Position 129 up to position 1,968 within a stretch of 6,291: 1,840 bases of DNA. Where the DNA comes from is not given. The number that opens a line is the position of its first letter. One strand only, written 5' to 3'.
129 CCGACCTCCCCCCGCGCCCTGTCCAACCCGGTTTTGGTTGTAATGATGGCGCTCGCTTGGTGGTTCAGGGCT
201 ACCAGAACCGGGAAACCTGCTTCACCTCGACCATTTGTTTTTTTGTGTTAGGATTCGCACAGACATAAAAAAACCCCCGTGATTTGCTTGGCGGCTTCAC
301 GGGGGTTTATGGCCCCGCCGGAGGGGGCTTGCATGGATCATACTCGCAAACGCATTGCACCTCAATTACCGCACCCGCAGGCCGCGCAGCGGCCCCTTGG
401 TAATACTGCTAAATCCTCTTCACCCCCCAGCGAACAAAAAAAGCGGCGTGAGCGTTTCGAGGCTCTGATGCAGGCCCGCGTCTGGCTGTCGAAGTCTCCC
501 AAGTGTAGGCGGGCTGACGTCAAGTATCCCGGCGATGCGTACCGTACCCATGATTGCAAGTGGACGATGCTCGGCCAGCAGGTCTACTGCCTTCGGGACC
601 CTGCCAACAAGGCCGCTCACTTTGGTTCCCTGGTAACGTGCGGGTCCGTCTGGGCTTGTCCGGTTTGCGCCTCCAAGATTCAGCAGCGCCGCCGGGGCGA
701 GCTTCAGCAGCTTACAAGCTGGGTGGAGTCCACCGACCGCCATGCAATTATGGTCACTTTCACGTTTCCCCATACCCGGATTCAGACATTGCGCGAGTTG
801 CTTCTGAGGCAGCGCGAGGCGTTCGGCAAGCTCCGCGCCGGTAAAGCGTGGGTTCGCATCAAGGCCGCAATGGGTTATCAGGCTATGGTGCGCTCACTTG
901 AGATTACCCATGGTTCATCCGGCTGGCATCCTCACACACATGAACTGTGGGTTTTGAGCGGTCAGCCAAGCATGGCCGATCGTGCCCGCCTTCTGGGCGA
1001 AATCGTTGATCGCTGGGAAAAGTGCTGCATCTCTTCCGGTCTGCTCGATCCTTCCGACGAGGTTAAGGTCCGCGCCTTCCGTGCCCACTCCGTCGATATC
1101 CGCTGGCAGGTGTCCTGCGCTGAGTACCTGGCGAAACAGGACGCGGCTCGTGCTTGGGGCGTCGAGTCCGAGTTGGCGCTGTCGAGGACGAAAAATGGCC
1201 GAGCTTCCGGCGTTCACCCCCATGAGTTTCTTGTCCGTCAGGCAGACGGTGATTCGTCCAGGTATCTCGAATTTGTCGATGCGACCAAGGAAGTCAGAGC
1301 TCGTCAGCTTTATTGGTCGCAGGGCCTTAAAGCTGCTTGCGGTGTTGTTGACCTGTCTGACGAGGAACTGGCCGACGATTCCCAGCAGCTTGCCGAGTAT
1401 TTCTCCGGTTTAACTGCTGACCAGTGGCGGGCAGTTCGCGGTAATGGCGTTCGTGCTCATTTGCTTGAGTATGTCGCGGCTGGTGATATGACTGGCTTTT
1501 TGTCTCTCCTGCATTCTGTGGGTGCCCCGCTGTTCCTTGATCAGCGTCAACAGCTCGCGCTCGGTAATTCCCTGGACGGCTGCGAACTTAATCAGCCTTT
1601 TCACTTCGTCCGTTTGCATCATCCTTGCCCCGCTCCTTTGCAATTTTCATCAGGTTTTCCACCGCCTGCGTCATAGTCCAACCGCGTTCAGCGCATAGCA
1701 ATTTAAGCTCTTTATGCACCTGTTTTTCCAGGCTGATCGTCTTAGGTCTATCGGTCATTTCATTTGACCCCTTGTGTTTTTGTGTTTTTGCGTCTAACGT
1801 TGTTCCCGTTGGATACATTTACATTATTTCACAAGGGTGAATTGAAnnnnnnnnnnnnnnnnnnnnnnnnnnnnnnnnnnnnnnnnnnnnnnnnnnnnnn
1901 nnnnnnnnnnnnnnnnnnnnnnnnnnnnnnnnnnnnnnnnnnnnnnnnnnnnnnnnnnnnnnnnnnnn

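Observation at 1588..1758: Lone minus-strand RHH regulator convergently overlapping the 3' end of rep by 89 nt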

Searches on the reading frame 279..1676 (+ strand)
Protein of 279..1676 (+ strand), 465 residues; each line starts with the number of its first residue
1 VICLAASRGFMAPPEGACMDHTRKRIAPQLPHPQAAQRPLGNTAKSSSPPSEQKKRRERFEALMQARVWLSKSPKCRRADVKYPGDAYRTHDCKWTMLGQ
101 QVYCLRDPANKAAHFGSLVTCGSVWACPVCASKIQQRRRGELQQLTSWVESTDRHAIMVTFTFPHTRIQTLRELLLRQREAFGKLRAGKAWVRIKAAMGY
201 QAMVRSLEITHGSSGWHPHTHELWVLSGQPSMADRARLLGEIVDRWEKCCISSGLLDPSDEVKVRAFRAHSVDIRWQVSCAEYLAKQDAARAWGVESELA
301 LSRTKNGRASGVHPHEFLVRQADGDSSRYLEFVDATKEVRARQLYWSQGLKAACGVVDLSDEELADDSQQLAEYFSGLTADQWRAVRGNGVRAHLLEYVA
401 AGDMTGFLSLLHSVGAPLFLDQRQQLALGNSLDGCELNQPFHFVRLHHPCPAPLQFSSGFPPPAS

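Call 3: search_protein_families(library=pfam, proteins=[window:279-1676:+], max_evalue=0.1)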
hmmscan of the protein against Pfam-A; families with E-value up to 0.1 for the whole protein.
window:279-1676:+ (465 aa): 1 family
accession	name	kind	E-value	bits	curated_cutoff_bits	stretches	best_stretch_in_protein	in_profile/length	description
PF01446.23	Rep_1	-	1.7e-11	44.5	33.2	1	126-227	14-116/253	Replication protein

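Call 6: search_dna_similar(query=window:279-1676:+, collection=phages, mode=protein, max_rows=30)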
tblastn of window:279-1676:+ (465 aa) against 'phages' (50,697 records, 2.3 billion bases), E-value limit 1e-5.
Records with a match: 15; places in all: 15; records where one place covers at least 80% of the query: 1.
Best place of each record, by identity: <60% 15.
By first word of the organism name: Bifilivirus 10; Propionibacterium 3; Pseudomonas 1; Phage 1.
By host as written in the record: - 12; Propionibacterium freudenreichii 2; Pseudomonas carnis; Pseudomonas lactis 1.
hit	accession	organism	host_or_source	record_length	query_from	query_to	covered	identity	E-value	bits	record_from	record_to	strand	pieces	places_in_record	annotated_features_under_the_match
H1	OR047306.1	Pseudomonas phage PMBT54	Pseudomonas carnis; Pseudomonas lactis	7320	40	464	91%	41.0%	2e-91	309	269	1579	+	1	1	DNA replication protein | MatP_C domain-containing protein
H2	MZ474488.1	Phage blackswan219-6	cloacal swab from black swan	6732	102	386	61%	33.9%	8e-36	147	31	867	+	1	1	replication protein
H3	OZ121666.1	Bifilivirus B5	-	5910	99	404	66%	27.2%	7e-13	77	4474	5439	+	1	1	record has no annotation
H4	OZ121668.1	Bifilivirus B5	-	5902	99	404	66%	27.2%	1e-12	76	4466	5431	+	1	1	record has no annotation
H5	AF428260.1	Propionibacterium phage B5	-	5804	113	404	63%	26.6%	1e-11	73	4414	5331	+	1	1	Orf9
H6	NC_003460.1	Propionibacterium phage B5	Propionibacterium freudenreichii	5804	113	404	63%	26.6%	1e-11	73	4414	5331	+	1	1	Putative replication protein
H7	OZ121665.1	Bifilivirus B5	-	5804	113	404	63%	26.6%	1e-11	73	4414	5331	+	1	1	record has no annotation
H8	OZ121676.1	Bifilivirus B5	-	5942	99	265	36%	31.6%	6e-11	71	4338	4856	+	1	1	record has no annotation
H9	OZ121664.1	Bifilivirus B5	-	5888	113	255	31%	33.8%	2e-11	72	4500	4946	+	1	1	record has no annotation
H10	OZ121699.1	Bifilivirus B5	-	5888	113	255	31%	33.8%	2e-11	72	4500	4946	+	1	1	record has no annotation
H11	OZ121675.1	Bifilivirus B5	-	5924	113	255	31%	33.8%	2e-11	72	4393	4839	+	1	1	record has no annotation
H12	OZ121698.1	Bifilivirus B5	-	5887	99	255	34%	30.7%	1e-12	76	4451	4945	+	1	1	record has no annotation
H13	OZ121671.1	Bifilivirus B5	-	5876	99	255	34%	30.5%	1e-10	70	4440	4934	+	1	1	record has no annotation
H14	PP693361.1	Propionibacterium phage Philemon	Propionibacterium freudenreichii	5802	99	255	34%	30.1%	3e-11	72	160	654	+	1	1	replication protein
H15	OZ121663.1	Bifilivirus B5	-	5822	113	255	31%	32.0%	4e-11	72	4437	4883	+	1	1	record has no annotation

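Call 7: get_annotated_region(hit=H1, flank=6000)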
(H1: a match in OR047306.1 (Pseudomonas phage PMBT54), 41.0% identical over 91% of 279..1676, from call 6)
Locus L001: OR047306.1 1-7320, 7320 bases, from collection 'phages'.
description: Pseudomonas phage PMBT54, complete genome.
organism: Pseudomonas phage PMBT54 (NCBI taxid 3058839)
taxonomy: Viruses; Monodnaviria; Loebvirae; Hofneiviricota; Faserviricetes; Tubulavirales; Inoviridae
host: Pseudomonas carnis; Pseudomonas lactis; source: raw milk; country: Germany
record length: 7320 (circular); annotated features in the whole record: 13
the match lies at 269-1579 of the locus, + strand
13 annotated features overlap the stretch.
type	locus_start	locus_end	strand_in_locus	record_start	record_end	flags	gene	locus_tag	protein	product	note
CDS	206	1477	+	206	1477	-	-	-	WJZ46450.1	DNA replication protein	ORF1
CDS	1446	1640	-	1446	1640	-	-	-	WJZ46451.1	MatP_C domain-containing protein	ORF2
CDS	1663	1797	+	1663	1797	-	-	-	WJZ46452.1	hypothetical protein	ORF3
CDS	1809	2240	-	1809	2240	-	-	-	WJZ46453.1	hypothetical protein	ORF4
CDS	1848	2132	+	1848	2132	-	-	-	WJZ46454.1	ssDNA binding protein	ORF5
CDS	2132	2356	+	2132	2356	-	-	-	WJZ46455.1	ssDNA binding protein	ORF6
CDS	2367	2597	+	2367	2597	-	-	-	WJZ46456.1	major coat protein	ORF7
CDS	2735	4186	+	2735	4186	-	-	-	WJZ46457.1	coat protein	ORF8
CDS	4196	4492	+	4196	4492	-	-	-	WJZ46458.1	DUF2325 containing transmembrane protein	ORF9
CDS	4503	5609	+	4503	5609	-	-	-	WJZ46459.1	Zot-like ATPase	ORF10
CDS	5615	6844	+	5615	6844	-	-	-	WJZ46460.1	type IV pilus biogenesis protein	ORF11; Type IV pilus biogenesis protein PilQ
CDS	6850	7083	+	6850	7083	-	-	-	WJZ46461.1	hypothetical protein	ORF12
CDS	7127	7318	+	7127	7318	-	-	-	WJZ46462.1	omega transcriptional repressor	ORF13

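Call 14: find_related_loci(query=window:333-1673:+, collection=viral_contigs, flank=3000)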
Query window:333-1673:+ (447 aa) in viral_contigs; peptide patterns used: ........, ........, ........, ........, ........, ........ (x = any residue, [..] = any of these).
7 stretches matched a pattern; 1 encode a relative of the query (tblastn E <= 1e-3); 1 distinct loci.
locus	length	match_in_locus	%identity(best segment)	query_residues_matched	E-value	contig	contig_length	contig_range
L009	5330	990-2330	91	1-447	0e+0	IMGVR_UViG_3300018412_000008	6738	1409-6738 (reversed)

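Call 49: search_protein_families(library=phrogs, proteins=[L001:7127-7318:+], max_evalue=0.01)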
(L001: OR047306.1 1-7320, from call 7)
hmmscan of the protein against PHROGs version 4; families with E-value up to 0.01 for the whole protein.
L001:7127-7318:+ (63 aa): 4 families
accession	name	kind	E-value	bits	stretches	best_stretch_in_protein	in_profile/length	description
phrog_28287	-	unknown function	5.8e-10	40.4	1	17-59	21-63/113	-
phrog_19878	-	unknown function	8.6e-09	36.8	1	25-62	11-48/65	-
phrog_6506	-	transcription regulation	6.2e-05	24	1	21-56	14-49/59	Arc-like repressor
phrog_1016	-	unknown function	0.0015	20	1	6-50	20-64/90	-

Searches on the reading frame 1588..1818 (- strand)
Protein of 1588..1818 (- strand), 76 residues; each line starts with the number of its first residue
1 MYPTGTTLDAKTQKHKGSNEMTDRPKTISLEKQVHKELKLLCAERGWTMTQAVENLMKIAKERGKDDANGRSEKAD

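Call 3: search_protein_families(library=pfam, proteins=[window:1588-1818:-], max_evalue=0.1)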
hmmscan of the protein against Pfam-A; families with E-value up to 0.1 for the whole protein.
window:1588-1818:- (76 aa): 2 families
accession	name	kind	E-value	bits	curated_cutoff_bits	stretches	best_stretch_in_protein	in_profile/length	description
PF23807.1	RHH_10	-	0.0022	18.7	27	1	27-63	27-63/84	Ribbon-helix-helix protein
PF13467.12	RHH_4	-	0.032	14.7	25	1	27-56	14-43/67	Ribbon-helix-helix domain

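Call 5: find_homologous_proteins(query=window:1591-1818:-, max_evalue=0.01)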
Query window:1591-1818:- (76 aa): 3 proteins with E <= 0.01 among 3 candidates.
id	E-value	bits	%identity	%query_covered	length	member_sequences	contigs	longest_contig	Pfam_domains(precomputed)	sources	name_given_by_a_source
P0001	3.6e-28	114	100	74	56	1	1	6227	-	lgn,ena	-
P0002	1.0e-19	88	75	74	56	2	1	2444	-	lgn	-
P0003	1.4e-18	84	75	74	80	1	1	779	-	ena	-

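Call 10: find_encoding_contigs(protein=P0002, flank=10000)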
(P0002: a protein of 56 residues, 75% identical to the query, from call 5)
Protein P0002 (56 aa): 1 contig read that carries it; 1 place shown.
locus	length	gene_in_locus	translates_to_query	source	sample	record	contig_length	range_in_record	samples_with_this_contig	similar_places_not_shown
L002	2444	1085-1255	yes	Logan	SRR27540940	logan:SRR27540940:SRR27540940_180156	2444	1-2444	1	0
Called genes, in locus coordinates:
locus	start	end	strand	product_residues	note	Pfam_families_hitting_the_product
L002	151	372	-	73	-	-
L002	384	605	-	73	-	-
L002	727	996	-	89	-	PF17878:ssDBP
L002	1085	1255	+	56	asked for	-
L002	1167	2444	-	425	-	?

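Call 11: find_encoding_contigs(protein=P0003, flank=10000)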
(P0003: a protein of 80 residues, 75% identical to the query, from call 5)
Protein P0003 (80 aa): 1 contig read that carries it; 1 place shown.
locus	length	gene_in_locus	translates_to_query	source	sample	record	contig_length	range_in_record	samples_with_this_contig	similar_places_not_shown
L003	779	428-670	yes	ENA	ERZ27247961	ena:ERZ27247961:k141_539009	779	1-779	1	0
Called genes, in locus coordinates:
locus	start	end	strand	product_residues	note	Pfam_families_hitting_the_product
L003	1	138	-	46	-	?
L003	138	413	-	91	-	PF17878:ssDBP (weak)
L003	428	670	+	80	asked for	-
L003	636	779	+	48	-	?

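Call 12: find_encoding_contigs(protein=P0001, flank=10000)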
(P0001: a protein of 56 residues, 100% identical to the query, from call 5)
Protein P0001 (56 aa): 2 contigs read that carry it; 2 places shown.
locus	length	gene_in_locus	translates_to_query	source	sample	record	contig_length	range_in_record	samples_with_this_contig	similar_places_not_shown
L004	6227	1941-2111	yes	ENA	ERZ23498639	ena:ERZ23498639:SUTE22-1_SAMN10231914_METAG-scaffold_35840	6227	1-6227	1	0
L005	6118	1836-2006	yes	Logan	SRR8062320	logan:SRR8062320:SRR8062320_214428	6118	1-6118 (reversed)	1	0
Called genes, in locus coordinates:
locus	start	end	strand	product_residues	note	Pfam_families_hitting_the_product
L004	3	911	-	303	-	?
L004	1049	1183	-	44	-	PF25631:Inovirus_capsid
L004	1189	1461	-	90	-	-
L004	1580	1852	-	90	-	PF17878:ssDBP (weak)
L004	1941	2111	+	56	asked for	-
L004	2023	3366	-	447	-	PF01446:Rep_1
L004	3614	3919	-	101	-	-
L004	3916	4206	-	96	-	-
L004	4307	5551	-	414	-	PF05707:Zot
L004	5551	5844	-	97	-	-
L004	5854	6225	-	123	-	?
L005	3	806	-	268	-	?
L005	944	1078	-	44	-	PF25631:Inovirus_capsid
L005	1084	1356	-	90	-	-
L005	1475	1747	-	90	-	PF17878:ssDBP (weak)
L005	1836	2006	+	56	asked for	-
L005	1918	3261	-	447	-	PF01446:Rep_1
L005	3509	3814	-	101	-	-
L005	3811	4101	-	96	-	-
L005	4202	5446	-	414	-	PF05707:Zot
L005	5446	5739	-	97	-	-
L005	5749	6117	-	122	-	?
